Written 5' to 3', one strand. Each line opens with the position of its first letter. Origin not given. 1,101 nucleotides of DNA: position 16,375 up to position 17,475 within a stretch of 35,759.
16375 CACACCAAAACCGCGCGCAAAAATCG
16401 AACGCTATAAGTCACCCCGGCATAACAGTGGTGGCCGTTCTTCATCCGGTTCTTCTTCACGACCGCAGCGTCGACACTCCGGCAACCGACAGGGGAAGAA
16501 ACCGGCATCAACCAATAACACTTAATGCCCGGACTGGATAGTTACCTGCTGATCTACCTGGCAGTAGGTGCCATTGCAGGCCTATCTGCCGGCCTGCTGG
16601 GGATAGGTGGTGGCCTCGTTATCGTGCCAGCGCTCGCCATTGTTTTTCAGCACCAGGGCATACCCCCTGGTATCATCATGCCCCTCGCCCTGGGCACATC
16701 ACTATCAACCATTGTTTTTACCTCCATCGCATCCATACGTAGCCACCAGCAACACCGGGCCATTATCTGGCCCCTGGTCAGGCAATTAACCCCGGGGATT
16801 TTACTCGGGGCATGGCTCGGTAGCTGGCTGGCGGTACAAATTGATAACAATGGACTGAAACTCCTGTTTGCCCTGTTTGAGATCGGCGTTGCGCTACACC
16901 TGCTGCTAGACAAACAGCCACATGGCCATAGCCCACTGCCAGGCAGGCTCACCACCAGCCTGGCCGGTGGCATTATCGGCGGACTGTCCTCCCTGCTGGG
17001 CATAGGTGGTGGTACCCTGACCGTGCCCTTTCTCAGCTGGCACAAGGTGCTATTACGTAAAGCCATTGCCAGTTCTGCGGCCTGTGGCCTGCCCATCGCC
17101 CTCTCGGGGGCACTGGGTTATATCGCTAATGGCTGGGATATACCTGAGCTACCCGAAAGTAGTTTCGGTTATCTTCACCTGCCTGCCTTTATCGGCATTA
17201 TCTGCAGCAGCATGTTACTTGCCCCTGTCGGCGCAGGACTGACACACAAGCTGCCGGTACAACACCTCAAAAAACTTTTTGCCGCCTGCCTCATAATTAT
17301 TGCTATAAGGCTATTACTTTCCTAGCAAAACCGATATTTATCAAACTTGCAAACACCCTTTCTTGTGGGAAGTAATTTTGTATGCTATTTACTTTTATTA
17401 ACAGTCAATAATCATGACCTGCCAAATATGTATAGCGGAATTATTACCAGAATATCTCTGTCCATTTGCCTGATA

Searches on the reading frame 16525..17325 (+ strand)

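Call 13: search_protein_families(library=pfam, proteins=[window:16525-17325:+], max_evalue=0.001)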
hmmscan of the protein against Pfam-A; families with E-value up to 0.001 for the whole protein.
window:16525-17325:+ (266 aa): 1 family
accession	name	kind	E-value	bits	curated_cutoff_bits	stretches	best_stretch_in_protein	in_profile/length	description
PF01925.25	TauE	-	2.5e-50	171.8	32.6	1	11-263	1-237/237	Sulfite exporter TauE/SafE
